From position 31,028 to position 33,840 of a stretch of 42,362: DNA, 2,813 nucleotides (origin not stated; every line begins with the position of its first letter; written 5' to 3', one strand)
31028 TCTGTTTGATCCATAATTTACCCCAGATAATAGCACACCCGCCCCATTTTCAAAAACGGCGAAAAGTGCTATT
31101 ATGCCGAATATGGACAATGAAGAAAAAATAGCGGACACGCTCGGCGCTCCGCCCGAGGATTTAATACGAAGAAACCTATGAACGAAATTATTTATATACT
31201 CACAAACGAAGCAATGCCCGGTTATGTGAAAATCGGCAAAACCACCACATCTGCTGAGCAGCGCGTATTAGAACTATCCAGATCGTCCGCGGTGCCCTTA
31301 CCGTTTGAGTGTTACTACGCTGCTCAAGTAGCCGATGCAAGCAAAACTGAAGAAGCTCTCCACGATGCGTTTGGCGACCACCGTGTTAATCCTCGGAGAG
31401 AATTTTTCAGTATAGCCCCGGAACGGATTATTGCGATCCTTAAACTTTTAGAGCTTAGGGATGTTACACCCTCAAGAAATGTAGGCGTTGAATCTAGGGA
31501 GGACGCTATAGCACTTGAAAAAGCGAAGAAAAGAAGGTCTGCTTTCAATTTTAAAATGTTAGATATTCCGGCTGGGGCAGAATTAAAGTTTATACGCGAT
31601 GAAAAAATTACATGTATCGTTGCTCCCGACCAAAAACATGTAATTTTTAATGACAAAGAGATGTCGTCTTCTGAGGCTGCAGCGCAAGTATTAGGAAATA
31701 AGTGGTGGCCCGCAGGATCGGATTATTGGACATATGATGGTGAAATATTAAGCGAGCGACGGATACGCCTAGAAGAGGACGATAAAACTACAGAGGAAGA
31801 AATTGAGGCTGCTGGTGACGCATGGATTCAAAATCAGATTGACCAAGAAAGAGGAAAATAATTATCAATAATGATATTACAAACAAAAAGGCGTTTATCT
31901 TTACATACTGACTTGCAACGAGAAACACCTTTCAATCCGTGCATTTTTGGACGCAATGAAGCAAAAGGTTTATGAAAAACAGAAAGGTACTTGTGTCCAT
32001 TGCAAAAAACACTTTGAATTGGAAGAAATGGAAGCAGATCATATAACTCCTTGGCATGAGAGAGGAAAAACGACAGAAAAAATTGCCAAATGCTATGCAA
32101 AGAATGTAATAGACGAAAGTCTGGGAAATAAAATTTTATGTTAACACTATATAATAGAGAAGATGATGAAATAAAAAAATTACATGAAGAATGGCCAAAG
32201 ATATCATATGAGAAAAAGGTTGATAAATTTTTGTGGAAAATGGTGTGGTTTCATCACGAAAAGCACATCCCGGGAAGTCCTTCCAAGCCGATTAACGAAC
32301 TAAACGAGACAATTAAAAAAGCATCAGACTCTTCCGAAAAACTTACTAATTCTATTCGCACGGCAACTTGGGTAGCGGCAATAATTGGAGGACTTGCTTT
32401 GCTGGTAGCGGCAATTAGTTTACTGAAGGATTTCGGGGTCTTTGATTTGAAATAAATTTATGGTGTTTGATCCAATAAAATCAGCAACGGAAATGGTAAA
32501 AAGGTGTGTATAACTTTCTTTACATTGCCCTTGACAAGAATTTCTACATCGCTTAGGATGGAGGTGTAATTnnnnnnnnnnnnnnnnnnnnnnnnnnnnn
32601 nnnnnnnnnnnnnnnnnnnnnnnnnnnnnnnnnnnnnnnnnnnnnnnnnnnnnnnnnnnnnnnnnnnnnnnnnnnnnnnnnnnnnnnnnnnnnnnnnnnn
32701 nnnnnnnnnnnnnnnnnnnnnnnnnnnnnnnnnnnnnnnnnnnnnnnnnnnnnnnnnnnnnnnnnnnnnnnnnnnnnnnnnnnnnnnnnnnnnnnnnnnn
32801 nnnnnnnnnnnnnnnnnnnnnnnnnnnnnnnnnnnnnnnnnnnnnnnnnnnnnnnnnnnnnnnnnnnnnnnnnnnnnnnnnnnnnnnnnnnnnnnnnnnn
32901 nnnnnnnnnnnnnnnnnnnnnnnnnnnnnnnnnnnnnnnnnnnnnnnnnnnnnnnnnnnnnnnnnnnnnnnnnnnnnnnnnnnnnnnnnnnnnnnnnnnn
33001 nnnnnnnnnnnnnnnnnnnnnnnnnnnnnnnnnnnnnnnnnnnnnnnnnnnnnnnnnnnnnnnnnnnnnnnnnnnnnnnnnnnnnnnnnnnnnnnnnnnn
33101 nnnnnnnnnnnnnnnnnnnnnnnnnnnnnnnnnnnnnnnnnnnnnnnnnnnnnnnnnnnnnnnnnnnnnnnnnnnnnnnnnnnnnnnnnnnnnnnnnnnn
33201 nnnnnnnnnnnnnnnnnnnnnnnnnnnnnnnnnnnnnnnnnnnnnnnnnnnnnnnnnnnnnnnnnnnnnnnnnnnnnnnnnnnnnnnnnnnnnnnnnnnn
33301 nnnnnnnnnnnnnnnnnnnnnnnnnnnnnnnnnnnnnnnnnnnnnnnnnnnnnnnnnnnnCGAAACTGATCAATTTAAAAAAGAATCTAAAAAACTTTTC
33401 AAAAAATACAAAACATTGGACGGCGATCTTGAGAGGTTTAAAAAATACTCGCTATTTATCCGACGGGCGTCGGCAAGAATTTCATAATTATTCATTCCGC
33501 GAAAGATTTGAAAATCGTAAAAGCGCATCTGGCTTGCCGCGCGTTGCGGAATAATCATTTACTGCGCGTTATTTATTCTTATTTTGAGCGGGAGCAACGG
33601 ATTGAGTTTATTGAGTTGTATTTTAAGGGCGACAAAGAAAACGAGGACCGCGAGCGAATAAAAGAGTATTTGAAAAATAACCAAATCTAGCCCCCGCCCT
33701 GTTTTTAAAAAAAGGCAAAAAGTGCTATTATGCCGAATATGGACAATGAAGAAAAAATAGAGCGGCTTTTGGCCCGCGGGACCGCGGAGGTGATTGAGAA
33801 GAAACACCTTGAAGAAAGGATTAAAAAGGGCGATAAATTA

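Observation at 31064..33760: Recombinase-less 2.6-kb cassette at the tyrS start, bracketed by a duplicated tyrS promoter and first 10 codons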

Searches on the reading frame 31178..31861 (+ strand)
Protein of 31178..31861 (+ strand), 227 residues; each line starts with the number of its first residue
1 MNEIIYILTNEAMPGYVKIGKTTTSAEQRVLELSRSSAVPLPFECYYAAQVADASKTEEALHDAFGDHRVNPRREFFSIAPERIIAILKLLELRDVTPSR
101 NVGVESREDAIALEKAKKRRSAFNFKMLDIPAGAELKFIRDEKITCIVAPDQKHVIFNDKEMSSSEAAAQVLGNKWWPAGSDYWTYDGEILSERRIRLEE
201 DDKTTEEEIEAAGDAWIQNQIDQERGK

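Call 7: search_protein_families(library=pfam, proteins=[window:31178-31861:+], max_evalue=0.01)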
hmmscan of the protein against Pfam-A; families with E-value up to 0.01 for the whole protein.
window:31178-31861:+ (227 aa): 2 families
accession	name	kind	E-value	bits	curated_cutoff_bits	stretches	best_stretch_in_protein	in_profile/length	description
PF10544.15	T5orf172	-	2.2e-16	60.7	20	1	4-90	2-99/101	T5orf172 domain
PF13455.12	MUG113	-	2.3e-14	54.2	22.3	1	17-89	1-71/73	Meiotically up-regulated gene 113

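Call 11: find_encoding_contigs(protein=window:31178-31861:+, flank=10000, max_places=10)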
Protein window:31178-31861:+ (227 aa): no gene with exactly this product is on record in the collection.

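Call 20: search_protein_families(library=ncbifam, proteins=[window:31178-31861:+], max_evalue=0.01)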
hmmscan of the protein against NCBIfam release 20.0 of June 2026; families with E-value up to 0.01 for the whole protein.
window:31178-31861:+ (227 aa): 0 families

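Call 21: search_protein_families(library=padloc, proteins=[window:31178-31861:+], max_evalue=0.01)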
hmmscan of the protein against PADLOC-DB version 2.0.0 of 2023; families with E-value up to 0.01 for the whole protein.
window:31178-31861:+ (227 aa): 6 families
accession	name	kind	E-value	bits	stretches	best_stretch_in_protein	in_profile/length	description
PDLC05041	PDC-S57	-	2.3e-71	237.7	1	2-201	5-209/212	-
PDLC05043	PDC-S57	-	1.6e-49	166.5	1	2-200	4-218/221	-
PDLC05042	PDC-S57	-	3.4e-12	44.5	1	4-91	9-99/245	-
PDLC05040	PDC-S57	-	1.4e-09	36.2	1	4-119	5-114/229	-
PDLC03977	PD-Lambda-1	-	1e-08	32.5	1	17-101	372-459/496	-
PDLC03976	PD-Lambda-1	-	1.5e-07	28.7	1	26-92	383-451/491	-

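Call 22: search_protein_families(library=phrogs, proteins=[window:31178-31861:+], max_evalue=0.01)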
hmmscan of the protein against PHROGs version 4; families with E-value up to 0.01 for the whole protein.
window:31178-31861:+ (227 aa): 8 families
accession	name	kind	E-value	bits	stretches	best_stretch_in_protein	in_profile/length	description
phrog_16524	-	unknown function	3e-20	73.8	1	5-89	27-111/215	-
phrog_8430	-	unknown function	5.2e-19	69.3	1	4-88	296-380/439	-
phrog_36333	-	unknown function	2.7e-18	67.2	1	4-89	5-90/199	-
phrog_18781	-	unknown function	1.5e-15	58.2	1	4-168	8-178/222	-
phrog_1847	-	unknown function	3.4e-08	33.8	1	27-95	377-447/474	-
phrog_8130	-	unknown function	3.1e-07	30.8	1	6-114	182-289/434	-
phrog_15085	-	unknown function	5.6e-07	30.9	1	1-87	2-90/103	-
phrog_5032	-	unknown function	2e-06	28.6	1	5-89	80-158/178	-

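Call 23: find_homologous_proteins(query=window:31178-31858:+)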
Query window:31178-31858:+ (227 aa): 2718 proteins with E <= 0.001 among 3386 candidates; the best 120 are listed.
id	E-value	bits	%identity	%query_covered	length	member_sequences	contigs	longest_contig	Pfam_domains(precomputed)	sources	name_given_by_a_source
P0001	2.2e-137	474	100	95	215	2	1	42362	PF10544.16,PF13455.13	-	-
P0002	1.6e-131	454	90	100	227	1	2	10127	PF10544.16,PF13455.13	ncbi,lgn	-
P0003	8.8e-131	452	90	99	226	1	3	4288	PF10544.16,PF13455.13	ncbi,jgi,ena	-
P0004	2.4e-130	451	88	100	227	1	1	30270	PF10544.16,PF13455.13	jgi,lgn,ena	-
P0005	3.9e-130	450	90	99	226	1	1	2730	PF10544.16,PF13455.13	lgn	-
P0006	1.3e-128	445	86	100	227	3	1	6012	PF10544.16,PF13455.13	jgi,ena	-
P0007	2.4e-128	444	88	100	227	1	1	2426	PF10544.16,PF13455.13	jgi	-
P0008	3.3e-124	431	84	99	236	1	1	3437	PF10544.16,PF13455.13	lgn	-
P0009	1.3e-123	429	84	100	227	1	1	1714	PF10544.16,PF13455.13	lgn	-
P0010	2.7e-123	428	84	99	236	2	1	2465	PF10544.16,PF13455.13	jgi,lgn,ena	-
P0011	5.4e-121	420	82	99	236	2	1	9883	PF10544.16,PF13455.13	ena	-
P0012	1.5e-120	419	83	100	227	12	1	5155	PF10544.16,PF13455.13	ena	-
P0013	9.1e-120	416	83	99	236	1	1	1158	PF10544.16,PF13455.13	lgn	-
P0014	2.0e-119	415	82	99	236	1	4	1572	PF10544.16,PF13455.13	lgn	-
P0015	3.3e-119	414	82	99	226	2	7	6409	PF10544.16,PF13455.13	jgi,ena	-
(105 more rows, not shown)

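Call 25: find_encoding_contigs(protein=P0002, flank=8000, max_places=4)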
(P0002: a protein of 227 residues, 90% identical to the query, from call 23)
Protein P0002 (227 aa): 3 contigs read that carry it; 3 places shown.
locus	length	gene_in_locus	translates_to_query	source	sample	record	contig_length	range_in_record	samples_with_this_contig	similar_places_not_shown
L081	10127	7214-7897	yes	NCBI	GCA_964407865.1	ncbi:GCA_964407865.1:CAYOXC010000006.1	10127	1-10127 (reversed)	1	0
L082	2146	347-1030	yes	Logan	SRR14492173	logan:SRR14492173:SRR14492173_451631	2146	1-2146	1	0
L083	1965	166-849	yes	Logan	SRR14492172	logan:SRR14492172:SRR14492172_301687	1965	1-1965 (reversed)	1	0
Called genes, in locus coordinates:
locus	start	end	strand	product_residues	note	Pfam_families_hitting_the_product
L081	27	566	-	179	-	-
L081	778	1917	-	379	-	PF02769:AIRS_C (faint)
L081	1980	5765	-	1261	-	PF18076:FGAR-AT_N (weak), PF02769:AIRS_C, PF22689:FGAR-AT_PurM_N-like, PF02769:AIRS_C, PF13507:GATase_5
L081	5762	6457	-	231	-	PF00551:Formyl_trans_N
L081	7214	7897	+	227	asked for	PF10544:T5orf172, PF13455:MUG113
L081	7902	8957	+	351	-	PF13651:EcoRI_methylase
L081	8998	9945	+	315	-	PF00226:DnaJ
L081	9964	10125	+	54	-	?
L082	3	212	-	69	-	?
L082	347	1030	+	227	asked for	PF10544:T5orf172, PF13455:MUG113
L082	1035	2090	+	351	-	PF13651:EcoRI_methylase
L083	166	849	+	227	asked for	PF10544:T5orf172, PF13455:MUG113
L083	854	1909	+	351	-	PF13651:EcoRI_methylase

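Call 26: find_encoding_contigs(protein=P0004, flank=8000, max_places=4)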
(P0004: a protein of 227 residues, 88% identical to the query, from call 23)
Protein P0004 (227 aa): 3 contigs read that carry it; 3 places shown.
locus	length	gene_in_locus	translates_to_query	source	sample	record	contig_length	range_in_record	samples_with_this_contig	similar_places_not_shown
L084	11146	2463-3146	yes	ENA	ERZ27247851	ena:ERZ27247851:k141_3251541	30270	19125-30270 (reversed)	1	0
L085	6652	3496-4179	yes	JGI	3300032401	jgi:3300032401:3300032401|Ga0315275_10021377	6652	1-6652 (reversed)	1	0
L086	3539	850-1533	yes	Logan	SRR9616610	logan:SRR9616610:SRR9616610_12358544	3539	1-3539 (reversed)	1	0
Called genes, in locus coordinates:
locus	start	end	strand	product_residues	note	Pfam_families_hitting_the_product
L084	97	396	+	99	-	-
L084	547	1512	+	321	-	PF02540:NAD_synthase (faint), PF01171:ATP_bind_3 (weak), PF00958:GMP_synt_C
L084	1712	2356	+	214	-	-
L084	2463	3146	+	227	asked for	PF10544:T5orf172, PF13455:MUG113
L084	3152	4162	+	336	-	PF13651:EcoRI_methylase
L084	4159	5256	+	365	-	PF03235:GmrSD_N, PF01844:HNH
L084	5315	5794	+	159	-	-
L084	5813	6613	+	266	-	PF12686:DUF3800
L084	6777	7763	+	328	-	PF01512:Complex1_51K, PF10589:NADH_4Fe-4S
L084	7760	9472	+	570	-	PF13510:Fer2_4, PF00037:Fer4 (faint), PF10588:NADH-G_4Fe-4S_3 (weak), PF14697:Fer4_21 (weak), PF12838:Fer4_7, PF13187:Fer4_9 (weak), PF02906:Fe_hyd_lg_C, PF02256:Fe_hyd_SSU, +1 more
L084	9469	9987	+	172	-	-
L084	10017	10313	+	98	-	-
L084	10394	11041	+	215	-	PF07853:DUF1648, PF13630:SdpI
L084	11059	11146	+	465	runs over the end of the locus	PF00091:Tubulin, PF12327:FtsZ_C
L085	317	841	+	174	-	-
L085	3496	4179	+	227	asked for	PF10544:T5orf172, PF13455:MUG113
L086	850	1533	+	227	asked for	PF10544:T5orf172, PF13455:MUG113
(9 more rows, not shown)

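Call 73: find_encoding_contigs(protein=P0003, flank=5000, max_places=3)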
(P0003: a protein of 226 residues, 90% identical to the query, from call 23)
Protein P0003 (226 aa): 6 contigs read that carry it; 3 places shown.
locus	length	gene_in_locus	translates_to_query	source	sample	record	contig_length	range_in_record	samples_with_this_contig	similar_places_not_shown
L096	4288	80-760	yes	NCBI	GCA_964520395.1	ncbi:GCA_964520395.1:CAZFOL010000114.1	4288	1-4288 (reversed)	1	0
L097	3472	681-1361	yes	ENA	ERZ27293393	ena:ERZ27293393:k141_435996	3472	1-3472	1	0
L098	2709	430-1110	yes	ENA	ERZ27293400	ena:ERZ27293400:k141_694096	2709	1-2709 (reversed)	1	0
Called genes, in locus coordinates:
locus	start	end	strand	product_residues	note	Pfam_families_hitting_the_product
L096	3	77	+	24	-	?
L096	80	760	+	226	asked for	PF10544:T5orf172, PF13455:MUG113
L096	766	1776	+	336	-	PF13651:EcoRI_methylase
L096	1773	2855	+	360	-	PF03235:GmrSD_N, PF01844:HNH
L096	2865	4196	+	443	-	-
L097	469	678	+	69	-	PF12844:HTH_19, PF13560:HTH_31, PF13443:HTH_26, PF01381:HTH_3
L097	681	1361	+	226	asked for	PF10544:T5orf172, PF13455:MUG113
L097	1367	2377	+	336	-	PF13651:EcoRI_methylase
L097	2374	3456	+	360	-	PF03235:GmrSD_N, PF01844:HNH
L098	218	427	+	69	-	PF12844:HTH_19, PF13560:HTH_31, PF13443:HTH_26, PF01381:HTH_3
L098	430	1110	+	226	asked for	PF10544:T5orf172, PF13455:MUG113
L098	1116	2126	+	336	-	PF13651:EcoRI_methylase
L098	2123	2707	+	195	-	?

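Call 74: find_encoding_contigs(protein=P0006, flank=5000, max_places=3)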
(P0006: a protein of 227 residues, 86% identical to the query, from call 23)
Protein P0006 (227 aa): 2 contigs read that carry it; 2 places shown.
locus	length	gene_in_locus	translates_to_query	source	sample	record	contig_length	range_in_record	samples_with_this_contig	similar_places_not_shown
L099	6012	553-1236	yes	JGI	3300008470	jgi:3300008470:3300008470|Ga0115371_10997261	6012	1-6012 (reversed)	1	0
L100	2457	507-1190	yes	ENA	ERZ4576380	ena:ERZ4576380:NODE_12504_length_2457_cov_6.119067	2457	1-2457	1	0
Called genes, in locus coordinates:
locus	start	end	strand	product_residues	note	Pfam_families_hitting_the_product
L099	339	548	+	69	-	PF13560:HTH_31 (weak), PF12844:HTH_19, PF13443:HTH_26 (weak), PF01381:HTH_3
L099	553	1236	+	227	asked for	PF10544:T5orf172, PF13455:MUG113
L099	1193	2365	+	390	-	PF13651:EcoRI_methylase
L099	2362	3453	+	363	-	PF03235:GmrSD_N, PF01844:HNH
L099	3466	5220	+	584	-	-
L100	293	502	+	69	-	PF13560:HTH_31 (weak), PF12844:HTH_19, PF13443:HTH_26 (weak), PF01381:HTH_3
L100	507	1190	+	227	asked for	PF10544:T5orf172, PF13455:MUG113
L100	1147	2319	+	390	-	PF13651:EcoRI_methylase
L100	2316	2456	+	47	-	?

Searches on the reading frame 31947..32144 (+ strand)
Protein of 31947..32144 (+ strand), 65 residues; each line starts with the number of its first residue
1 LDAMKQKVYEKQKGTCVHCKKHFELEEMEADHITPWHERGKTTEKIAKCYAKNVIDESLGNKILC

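Call 7: search_protein_families(library=pfam, proteins=[window:31947-32144:+], max_evalue=0.01)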
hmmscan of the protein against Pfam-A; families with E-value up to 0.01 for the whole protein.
window:31947-32144:+ (65 aa): 4 families
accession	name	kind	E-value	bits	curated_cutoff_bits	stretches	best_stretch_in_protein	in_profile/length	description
PF01844.29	HNH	-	1.3e-05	25.7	21.4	1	16-43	1-29/47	HNH endonuclease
PF14279.12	HNH_5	-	0.0014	18.9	27.5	1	16-46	1-32/56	HNH endonuclease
PF13154.11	DUF3991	-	0.0049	17.7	24.5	1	4-54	19-62/74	Protein of unknown function (DUF3991)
PF02945.21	Endonuclease_7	-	0.0082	16.5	23.6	1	4-41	14-50/82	Recombination endonuclease VII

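Call 20: search_protein_families(library=ncbifam, proteins=[window:31947-32144:+], max_evalue=0.01)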
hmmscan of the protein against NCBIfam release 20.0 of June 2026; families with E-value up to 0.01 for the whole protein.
window:31947-32144:+ (65 aa): 3 families
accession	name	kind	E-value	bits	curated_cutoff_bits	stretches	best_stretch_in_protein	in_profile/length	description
NF049971.1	CRISPR_Cas9d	exception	6.5e-05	21.7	375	1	4-38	536-573/986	type II CRISPR RNA-guided endonuclease Cas9d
TIGR02646.1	TIGR02646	subfamily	0.0034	17.5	52.15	1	3-38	14-49/144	retron system putative HNH endonuclease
NF040563.1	guided_IscB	equivalog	0.0081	15.3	175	1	4-41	183-218/314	RNA-guided endonuclease IscB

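Call 21: search_protein_families(library=padloc, proteins=[window:31947-32144:+], max_evalue=0.01)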
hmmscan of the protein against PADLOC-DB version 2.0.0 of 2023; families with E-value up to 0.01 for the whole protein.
window:31947-32144:+ (65 aa): 8 families
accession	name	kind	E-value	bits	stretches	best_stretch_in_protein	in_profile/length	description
PDLC03418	REase_II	-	3.7e-12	44.1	1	3-45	314-356/372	Type II restriction enzyme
PDLC00353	PtuB1|PtuB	-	5.2e-06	24.4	1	3-37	40-74/196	Unknown function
PDLC00356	PtuB1|PtuB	-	0.0001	20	1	2-39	39-76/196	Unknown function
PDLC02924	HNH_I-A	-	0.0011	17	1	4-43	34-69/198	-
PDLC00332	PtuB1|PtuB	-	0.0015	16.4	1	3-37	37-71/212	Unknown function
PDLC03885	NsnC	-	0.0062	14.3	1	2-51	30-79/255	-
PDLC01256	Cas9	-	0.0062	13.4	1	4-36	502-537/711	"CAS-II-A,CAS-II-B,CAS-II-C; effector__SPE"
PDLC01460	Cas9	-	0.0097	12.1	1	3-36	489-525/901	"CAS-II-A,CAS-II-B,CAS-II-C; effector__SPE"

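Call 22: search_protein_families(library=phrogs, proteins=[window:31947-32144:+], max_evalue=0.01)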
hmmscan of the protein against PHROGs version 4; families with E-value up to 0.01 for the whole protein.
window:31947-32144:+ (65 aa): 10 families
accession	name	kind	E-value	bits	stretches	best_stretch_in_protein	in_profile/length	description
phrog_2118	-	DNA, RNA and nucleotide metabolism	1.1e-05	26.1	1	4-40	167-203/301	HNH endonuclease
phrog_589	-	DNA, RNA and nucleotide metabolism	3.5e-05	24.6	1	4-43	82-121/179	HNH endonuclease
phrog_3106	-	DNA, RNA and nucleotide metabolism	0.00037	21.3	1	4-65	151-213/252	HNH endonuclease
phrog_144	-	DNA, RNA and nucleotide metabolism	0.00063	20.4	1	4-40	75-112/175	HNH endonuclease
phrog_1985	-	DNA, RNA and nucleotide metabolism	0.00073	20.6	1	8-54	59-104/184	HNH endonuclease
phrog_11604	-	DNA, RNA and nucleotide metabolism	0.00087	19.9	1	3-36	65-101/160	HNH endonuclease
phrog_333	-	DNA, RNA and nucleotide metabolism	0.0016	19.7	1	3-42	23-62/138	HNH endonuclease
phrog_5956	-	DNA, RNA and nucleotide metabolism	0.0018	18.9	1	4-42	50-89/138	HNH endonuclease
phrog_6050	-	DNA, RNA and nucleotide metabolism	0.0026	17.6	1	2-43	300-342/402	HNH endonuclease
phrog_338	-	DNA, RNA and nucleotide metabolism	0.0093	16.4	0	9-41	203-242/340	HNH endonuclease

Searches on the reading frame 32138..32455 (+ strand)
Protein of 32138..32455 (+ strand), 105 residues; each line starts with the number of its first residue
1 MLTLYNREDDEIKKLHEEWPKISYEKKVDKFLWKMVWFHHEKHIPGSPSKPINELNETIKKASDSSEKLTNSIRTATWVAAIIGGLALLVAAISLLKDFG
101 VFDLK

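Call 7: search_protein_families(library=pfam, proteins=[window:32138-32455:+], max_evalue=0.01)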
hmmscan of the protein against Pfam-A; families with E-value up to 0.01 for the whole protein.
window:32138-32455:+ (105 aa): 0 families

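Call 20: search_protein_families(library=ncbifam, proteins=[window:32138-32455:+], max_evalue=0.01)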
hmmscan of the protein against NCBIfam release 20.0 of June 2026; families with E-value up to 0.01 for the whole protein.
window:32138-32455:+ (105 aa): 0 families

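Call 21: search_protein_families(library=padloc, proteins=[window:32138-32455:+], max_evalue=0.01)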
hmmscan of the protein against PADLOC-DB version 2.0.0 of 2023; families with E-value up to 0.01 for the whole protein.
window:32138-32455:+ (105 aa): 0 families

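Call 22: search_protein_families(library=phrogs, proteins=[window:32138-32455:+], max_evalue=0.01)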
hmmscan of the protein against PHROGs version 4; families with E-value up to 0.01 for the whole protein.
window:32138-32455:+ (105 aa): 0 families

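Call 99: search_protein_families(library=pfam, proteins=[window:32138-32455:+], max_evalue=0.001)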
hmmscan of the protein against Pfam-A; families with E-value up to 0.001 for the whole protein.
window:32138-32455:+ (105 aa): 0 families

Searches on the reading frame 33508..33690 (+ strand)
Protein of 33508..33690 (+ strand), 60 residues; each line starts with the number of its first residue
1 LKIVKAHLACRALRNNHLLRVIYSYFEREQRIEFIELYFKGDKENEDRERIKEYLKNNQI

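Call 7: search_protein_families(library=pfam, proteins=[window:33508-33690:+], max_evalue=0.01)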
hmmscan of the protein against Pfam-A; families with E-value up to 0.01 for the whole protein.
window:33508-33690:+ (60 aa): 0 families

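Call 20: search_protein_families(library=ncbifam, proteins=[window:33508-33690:+], max_evalue=0.01)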
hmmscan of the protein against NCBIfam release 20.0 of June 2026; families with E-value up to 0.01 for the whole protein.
window:33508-33690:+ (60 aa): 0 families

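Call 21: search_protein_families(library=padloc, proteins=[window:33508-33690:+], max_evalue=0.01)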
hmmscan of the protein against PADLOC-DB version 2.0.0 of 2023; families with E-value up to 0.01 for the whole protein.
window:33508-33690:+ (60 aa): 1 family
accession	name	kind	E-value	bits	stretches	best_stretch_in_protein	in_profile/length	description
PDLC01816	CARF1--CARF_HEPN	-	0.0044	14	1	10-57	130-175/427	-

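Call 22: search_protein_families(library=phrogs, proteins=[window:33508-33690:+], max_evalue=0.01)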
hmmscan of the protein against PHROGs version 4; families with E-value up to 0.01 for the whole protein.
window:33508-33690:+ (60 aa): 0 families
